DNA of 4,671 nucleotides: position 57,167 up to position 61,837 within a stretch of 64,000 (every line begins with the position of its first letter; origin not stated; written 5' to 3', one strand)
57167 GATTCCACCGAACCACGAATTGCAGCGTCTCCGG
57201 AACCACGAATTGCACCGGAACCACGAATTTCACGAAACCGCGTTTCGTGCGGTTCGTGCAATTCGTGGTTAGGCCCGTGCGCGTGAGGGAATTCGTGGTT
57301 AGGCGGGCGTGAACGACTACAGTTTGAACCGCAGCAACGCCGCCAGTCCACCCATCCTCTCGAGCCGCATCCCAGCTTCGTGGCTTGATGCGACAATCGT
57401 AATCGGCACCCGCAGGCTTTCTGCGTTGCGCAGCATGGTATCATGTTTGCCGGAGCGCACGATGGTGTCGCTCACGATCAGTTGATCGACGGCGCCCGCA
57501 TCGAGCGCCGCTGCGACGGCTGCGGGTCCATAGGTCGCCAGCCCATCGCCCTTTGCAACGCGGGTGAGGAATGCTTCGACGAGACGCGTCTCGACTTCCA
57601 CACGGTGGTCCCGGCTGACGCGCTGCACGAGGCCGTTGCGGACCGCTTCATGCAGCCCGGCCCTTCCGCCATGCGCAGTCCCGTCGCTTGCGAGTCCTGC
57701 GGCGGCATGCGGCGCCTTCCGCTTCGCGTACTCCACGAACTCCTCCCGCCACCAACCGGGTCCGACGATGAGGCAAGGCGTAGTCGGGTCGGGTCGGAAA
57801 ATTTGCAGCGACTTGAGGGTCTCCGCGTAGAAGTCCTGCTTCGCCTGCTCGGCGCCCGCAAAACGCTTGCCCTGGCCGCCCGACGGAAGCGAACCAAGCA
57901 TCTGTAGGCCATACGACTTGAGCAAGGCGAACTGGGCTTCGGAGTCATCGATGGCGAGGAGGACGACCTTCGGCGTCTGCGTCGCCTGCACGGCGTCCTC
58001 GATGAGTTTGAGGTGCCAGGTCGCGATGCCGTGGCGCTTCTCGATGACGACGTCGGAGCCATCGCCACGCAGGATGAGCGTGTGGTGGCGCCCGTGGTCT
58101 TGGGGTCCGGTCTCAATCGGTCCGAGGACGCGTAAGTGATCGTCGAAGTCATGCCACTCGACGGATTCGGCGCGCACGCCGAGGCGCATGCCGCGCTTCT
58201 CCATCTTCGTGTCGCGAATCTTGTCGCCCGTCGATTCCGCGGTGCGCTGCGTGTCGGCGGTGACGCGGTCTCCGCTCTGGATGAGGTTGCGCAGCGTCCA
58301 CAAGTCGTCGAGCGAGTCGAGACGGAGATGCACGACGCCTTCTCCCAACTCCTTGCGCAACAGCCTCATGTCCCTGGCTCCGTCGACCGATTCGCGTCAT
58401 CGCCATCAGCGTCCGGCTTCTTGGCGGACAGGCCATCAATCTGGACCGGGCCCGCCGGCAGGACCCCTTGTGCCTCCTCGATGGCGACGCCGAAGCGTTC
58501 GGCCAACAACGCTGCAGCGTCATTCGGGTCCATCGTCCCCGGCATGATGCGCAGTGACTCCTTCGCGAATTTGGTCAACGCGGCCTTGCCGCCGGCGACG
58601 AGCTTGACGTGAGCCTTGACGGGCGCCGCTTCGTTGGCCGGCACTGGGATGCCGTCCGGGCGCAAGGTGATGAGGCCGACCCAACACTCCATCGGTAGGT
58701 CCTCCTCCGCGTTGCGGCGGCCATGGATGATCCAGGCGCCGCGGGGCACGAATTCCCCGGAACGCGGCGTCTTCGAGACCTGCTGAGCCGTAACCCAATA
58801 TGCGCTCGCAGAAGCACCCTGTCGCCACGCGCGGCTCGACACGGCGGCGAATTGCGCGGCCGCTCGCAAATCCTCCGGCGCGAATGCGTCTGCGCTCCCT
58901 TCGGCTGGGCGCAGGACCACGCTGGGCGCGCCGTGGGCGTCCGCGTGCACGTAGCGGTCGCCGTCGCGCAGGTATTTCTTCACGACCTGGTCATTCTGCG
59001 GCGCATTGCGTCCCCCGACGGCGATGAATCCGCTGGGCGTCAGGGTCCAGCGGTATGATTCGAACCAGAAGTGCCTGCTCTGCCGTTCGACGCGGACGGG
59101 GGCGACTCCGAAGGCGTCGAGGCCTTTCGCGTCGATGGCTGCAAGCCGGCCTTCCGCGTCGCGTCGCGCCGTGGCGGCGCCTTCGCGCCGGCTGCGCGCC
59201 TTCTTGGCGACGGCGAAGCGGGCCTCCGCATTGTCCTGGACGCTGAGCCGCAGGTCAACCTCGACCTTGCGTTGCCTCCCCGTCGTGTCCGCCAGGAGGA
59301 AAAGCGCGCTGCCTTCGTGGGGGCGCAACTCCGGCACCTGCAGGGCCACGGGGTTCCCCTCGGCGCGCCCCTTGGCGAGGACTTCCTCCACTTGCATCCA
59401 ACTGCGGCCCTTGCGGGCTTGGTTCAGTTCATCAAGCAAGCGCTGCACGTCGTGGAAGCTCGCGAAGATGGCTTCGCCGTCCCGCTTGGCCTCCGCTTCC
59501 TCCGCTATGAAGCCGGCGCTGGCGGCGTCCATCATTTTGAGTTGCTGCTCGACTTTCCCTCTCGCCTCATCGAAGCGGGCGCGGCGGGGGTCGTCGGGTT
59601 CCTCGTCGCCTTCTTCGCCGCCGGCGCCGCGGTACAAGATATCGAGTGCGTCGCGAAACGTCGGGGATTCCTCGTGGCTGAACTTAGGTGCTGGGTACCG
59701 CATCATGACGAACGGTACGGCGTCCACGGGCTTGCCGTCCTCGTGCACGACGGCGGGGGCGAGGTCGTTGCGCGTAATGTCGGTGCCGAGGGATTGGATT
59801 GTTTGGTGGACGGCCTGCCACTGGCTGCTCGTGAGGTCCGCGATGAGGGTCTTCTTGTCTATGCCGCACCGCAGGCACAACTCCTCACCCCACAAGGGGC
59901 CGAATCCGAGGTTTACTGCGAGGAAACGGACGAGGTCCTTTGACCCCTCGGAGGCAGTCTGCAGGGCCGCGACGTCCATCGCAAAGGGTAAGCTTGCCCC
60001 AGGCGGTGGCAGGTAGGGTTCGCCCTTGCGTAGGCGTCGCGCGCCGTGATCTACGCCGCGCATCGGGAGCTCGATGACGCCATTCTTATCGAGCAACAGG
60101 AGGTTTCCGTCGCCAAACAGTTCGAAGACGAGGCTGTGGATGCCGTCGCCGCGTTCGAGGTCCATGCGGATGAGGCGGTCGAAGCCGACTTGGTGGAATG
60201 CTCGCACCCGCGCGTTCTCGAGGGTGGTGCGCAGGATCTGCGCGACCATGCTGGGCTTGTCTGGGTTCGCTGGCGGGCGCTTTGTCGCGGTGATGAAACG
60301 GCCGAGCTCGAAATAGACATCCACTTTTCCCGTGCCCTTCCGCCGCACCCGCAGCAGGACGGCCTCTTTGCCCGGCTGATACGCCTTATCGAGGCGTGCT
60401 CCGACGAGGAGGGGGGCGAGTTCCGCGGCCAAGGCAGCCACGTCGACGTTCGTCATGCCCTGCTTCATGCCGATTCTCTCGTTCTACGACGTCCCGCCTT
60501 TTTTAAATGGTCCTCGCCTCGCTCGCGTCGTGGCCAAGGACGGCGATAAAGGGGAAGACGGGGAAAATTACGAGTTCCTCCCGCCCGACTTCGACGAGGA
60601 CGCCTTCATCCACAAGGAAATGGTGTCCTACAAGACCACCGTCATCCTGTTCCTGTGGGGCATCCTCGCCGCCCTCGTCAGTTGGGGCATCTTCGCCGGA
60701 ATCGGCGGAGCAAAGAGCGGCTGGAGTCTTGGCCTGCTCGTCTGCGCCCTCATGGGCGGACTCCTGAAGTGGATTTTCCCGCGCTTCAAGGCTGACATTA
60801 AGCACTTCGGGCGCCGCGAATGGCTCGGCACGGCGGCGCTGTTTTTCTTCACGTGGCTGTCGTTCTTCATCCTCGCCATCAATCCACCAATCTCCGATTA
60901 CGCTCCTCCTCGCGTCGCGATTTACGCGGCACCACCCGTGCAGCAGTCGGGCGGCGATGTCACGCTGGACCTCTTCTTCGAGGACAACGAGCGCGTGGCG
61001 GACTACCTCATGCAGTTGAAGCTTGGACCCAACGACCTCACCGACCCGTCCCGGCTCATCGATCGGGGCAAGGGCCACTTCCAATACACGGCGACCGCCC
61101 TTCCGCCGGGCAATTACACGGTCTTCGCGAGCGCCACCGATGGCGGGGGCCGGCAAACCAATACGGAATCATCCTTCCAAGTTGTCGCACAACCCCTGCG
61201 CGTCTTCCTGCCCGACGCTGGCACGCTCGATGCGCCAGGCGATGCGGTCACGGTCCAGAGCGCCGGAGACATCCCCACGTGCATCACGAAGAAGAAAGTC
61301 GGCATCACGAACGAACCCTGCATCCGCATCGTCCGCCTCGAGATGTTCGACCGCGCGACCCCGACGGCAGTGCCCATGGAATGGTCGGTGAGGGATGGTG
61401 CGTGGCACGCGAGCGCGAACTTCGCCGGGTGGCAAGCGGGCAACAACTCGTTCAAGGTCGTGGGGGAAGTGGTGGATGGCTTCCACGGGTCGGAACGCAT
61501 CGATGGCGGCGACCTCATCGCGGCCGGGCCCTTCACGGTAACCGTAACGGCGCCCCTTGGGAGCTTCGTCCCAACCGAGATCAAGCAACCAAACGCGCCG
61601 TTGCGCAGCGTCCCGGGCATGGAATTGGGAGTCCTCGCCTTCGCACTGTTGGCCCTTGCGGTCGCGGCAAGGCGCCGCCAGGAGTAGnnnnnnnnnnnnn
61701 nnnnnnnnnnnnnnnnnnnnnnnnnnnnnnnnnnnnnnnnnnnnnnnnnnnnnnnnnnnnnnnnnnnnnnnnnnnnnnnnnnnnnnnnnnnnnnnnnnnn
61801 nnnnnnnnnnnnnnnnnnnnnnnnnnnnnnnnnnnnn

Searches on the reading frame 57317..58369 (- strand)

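Call 56: search_protein_families(library=pfam, proteins=[window:57317-58369:-], max_evalue=0.00001)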
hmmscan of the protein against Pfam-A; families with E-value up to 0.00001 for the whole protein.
window:57317-58369:- (350 aa): 2 families
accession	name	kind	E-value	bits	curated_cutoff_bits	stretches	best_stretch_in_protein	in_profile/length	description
PF03463.20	eRF1_1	-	4.1e-19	69.2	23.8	1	1-127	1-123/123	eRF1 domain 1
PF03465.20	eRF1_3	-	9.6e-19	68.3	25.8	1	260-350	4-106/106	eRF1 domain 3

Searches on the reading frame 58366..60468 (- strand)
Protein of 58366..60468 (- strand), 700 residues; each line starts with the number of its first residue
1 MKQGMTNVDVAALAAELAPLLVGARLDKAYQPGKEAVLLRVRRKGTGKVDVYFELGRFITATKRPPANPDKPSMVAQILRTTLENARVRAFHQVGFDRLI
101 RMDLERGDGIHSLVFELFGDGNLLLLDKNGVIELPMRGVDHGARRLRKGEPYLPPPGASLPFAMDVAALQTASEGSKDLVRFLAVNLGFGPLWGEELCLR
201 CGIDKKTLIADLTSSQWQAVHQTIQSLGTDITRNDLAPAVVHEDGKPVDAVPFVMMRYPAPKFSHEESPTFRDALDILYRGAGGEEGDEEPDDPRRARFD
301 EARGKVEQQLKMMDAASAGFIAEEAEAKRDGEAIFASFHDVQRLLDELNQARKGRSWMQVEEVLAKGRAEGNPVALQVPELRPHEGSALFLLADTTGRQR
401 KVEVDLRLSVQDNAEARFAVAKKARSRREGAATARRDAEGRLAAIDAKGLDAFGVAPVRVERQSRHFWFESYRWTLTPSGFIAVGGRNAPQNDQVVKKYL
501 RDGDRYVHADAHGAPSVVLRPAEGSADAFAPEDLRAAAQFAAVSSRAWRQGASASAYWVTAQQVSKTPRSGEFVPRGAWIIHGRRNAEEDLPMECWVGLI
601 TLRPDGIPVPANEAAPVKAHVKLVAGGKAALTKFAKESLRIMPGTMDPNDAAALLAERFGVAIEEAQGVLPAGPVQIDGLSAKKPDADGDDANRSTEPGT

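Call 56: search_protein_families(library=pfam, proteins=[window:58366-60468:-], max_evalue=0.00001)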
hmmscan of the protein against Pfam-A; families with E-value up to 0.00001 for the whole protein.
window:58366-60468:- (700 aa): 2 families
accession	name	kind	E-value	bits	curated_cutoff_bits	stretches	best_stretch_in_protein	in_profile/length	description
PF05833.16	NFACT_N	-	1.6e-52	179.2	31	1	7-446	2-415/456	NFACT N-terminal and middle domains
PF05670.18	NFACT-R_1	-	7.3e-28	97.8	29.8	1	472-583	2-112/112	NFACT protein RNA binding domain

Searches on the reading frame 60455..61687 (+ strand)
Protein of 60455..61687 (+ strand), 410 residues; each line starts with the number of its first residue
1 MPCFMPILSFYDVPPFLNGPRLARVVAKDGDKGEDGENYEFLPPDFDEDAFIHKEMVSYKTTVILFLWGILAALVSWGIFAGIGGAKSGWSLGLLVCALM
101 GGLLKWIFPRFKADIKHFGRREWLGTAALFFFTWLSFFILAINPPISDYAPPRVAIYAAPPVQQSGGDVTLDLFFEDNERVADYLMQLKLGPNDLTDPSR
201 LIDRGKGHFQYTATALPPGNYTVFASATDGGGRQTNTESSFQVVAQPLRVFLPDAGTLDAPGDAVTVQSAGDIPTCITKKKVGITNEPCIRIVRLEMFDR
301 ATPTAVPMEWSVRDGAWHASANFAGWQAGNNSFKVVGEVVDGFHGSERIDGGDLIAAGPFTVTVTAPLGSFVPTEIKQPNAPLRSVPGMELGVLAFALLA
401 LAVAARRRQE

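Call 56: search_protein_families(library=pfam, proteins=[window:60455-61687:+], max_evalue=0.00001)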
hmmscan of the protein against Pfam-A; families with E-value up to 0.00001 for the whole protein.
window:60455-61687:+ (410 aa): 1 family
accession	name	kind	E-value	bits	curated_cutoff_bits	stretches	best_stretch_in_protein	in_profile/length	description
PF19094.5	EMC6_arch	-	1.7e-06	28.8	26.7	1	58-139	4-84/87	EMC6-arch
